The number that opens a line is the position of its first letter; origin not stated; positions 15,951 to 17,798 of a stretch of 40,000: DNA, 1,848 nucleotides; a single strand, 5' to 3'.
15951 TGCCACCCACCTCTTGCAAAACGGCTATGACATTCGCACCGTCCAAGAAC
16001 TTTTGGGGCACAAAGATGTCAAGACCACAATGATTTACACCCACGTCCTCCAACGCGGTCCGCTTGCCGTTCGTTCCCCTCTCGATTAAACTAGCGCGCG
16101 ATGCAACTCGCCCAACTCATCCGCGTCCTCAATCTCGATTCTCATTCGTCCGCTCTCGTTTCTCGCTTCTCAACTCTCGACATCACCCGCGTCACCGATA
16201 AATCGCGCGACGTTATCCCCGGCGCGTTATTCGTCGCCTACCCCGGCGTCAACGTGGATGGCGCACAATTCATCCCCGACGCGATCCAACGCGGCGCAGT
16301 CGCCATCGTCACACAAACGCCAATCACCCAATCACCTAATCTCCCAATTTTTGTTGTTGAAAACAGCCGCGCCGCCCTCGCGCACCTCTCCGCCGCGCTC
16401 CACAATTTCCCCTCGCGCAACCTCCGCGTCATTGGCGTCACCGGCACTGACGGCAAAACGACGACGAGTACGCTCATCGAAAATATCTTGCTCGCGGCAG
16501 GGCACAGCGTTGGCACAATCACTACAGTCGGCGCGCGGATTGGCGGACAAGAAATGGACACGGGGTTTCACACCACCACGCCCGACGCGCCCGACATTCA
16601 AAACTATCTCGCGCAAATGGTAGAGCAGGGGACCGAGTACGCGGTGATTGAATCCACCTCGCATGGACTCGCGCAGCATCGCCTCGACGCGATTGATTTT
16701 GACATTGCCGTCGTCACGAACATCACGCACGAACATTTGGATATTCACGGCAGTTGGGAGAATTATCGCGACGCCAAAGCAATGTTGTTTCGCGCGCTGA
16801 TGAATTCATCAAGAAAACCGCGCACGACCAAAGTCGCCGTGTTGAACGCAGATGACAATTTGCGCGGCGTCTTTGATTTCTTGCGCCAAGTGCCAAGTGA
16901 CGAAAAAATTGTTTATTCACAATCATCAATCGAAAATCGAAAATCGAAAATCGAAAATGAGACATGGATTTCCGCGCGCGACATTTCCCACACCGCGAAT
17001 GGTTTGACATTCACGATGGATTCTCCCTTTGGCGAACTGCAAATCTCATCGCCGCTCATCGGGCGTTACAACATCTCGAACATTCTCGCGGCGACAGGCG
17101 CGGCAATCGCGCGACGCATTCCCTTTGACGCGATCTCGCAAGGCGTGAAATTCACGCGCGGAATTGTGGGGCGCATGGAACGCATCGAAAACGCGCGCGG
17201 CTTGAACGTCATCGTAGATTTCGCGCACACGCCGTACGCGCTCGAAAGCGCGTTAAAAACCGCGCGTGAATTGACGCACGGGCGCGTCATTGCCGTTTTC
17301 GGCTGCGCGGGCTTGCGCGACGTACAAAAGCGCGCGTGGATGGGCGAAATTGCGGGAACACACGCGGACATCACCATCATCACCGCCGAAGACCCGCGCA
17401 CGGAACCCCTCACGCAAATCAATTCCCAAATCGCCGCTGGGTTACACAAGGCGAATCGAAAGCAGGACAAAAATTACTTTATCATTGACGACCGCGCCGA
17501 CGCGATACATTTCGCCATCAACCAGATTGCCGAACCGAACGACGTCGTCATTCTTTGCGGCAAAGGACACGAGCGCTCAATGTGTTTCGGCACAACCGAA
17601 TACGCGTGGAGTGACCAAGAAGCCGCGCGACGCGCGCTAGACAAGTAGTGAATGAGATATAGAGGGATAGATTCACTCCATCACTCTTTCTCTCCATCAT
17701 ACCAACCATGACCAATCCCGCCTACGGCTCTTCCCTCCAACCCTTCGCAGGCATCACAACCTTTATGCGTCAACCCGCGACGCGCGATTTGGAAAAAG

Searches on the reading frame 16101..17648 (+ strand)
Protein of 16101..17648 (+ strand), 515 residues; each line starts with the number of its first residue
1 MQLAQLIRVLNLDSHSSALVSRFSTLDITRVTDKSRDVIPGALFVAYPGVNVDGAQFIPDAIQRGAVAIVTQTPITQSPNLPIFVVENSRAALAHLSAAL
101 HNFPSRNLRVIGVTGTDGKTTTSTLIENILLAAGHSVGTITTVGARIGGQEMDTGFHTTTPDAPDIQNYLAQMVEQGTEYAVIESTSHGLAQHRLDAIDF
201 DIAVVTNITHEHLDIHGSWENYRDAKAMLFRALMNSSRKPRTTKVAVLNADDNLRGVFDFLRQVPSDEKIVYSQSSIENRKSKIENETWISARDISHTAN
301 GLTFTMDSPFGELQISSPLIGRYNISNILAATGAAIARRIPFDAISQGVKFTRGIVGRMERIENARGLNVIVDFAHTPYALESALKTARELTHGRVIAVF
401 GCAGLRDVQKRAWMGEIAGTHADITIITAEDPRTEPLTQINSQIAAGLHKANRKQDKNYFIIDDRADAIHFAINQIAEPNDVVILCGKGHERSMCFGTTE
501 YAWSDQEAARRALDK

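Call 8: search_protein_families(library=pfam, proteins=[window:16101-17648:+], max_evalue=0.01)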
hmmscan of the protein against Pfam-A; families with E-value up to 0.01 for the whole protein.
window:16101-17648:+ (515 aa): 3 families
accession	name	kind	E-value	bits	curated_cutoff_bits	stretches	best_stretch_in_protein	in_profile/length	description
PF08245.18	Mur_ligase_M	-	2.5e-50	171.7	24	1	113-335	1-200/200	Mur ligase middle domain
PF02875.26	Mur_ligase_C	-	3.9e-32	112.2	28.4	1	357-489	1-127/127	Mur ligase, glutamate ligase domain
PF01225.30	Mur_ligase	-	3.1e-09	37.5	21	1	28-96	2-90/95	Mur ligase family, catalytic domain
